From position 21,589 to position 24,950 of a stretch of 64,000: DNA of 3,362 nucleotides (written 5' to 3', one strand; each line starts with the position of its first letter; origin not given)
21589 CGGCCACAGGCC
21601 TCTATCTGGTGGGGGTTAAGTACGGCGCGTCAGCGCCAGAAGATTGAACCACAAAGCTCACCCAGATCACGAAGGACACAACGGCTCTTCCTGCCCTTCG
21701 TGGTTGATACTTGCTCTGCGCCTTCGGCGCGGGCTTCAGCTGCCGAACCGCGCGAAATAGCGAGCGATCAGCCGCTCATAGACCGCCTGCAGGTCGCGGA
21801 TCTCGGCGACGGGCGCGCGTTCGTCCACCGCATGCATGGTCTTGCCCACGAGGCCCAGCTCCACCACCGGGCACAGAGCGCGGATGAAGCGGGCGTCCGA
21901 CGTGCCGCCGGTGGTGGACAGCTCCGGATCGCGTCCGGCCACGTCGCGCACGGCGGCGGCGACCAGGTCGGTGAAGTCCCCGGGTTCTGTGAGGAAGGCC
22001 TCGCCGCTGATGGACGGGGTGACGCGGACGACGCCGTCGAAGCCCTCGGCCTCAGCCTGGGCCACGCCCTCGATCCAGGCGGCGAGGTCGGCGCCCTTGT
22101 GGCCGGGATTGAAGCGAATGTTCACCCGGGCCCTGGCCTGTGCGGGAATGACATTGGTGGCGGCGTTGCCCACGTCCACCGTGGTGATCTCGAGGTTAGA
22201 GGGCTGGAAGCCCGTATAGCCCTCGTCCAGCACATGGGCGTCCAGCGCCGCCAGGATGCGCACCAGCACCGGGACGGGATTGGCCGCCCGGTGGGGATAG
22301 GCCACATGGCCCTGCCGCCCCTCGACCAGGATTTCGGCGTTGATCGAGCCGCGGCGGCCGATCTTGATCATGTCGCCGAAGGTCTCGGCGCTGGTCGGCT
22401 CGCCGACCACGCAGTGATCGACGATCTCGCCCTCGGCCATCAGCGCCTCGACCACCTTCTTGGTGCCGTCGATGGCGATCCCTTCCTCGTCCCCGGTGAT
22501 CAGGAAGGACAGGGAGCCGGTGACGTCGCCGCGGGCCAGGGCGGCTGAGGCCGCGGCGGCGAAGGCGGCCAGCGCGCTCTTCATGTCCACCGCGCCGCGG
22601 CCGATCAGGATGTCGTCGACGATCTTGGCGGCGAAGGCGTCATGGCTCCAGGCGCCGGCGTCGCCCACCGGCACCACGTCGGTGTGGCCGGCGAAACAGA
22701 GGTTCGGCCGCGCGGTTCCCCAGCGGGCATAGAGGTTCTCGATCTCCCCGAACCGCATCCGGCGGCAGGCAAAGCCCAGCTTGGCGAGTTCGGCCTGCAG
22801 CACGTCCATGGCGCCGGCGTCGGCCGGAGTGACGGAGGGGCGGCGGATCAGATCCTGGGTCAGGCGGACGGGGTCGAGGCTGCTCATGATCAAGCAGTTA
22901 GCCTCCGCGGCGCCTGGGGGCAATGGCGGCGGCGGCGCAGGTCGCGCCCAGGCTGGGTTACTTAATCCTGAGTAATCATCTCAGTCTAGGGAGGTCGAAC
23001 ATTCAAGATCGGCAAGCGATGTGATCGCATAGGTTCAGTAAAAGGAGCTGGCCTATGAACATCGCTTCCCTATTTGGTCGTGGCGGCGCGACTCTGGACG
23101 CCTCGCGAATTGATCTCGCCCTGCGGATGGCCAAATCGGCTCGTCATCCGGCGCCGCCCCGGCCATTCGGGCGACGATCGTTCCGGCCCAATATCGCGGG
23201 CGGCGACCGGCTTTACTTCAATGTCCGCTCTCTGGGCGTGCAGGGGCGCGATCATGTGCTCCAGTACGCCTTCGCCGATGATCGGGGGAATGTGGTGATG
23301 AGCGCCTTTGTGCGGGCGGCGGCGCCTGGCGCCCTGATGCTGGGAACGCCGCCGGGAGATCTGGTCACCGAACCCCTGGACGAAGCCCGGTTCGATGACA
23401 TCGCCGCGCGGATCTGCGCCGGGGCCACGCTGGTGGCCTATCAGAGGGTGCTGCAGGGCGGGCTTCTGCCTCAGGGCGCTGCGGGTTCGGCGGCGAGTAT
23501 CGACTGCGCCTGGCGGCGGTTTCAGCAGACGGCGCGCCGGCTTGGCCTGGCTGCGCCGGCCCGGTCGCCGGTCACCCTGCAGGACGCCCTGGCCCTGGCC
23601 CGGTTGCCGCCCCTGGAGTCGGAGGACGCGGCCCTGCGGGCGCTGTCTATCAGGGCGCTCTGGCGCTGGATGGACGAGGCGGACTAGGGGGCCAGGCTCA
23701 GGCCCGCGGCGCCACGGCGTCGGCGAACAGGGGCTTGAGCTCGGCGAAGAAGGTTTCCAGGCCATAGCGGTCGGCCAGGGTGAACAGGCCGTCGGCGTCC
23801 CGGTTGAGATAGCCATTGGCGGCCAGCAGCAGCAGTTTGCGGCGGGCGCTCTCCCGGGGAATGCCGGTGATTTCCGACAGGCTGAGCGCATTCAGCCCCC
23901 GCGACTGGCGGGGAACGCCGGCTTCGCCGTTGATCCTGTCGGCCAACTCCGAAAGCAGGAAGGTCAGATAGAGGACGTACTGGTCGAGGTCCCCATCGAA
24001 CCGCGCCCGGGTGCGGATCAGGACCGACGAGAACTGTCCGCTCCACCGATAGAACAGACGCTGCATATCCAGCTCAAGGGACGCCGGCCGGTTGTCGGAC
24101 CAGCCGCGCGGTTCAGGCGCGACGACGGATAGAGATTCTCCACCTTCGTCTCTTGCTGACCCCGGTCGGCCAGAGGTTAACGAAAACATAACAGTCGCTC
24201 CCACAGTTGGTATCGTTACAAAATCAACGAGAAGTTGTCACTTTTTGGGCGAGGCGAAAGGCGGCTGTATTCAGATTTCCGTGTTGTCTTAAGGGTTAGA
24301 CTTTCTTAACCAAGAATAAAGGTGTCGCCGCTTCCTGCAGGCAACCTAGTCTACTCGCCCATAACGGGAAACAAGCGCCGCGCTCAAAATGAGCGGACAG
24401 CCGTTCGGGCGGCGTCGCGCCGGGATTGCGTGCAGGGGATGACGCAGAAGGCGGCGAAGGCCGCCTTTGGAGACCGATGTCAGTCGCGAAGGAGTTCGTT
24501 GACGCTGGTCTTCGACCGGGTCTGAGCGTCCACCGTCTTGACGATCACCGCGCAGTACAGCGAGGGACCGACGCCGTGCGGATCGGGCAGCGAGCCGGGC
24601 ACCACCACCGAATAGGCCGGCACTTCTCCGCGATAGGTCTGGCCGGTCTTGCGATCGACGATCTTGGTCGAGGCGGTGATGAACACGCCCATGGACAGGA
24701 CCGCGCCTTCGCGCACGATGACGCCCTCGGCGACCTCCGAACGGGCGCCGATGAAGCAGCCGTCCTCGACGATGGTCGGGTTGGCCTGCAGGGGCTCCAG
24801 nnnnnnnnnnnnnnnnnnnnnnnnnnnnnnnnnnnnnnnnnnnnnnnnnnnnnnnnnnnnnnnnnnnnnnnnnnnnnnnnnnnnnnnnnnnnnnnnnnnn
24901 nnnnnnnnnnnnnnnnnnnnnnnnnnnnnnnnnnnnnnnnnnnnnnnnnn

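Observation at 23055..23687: DEDD-exonuclease-like protein with every catalytic residue replaced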

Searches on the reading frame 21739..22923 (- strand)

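Call 3: search_protein_families(library=pfam, proteins=[window:21739-22923:-], max_evalue=1)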
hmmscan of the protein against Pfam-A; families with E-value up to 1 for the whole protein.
window:21739-22923:- (395 aa): 2 families
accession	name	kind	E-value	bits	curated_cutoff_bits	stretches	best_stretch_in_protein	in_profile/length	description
PF01546.33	Peptidase_M20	-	1.2e-35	123.8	24.6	1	76-387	1-205/206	Peptidase family M20/M25/M40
PF07687.19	M20_dimer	-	9.4e-24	83.9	21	1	188-293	1-104/107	Peptidase dimerisation domain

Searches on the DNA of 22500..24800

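Call 90: search_rna_families(source=window, start=22500, end=24800, threshold=evalue, max_evalue=1)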
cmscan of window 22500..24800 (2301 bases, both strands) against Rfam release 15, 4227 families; matches with E-value up to 1: 0.
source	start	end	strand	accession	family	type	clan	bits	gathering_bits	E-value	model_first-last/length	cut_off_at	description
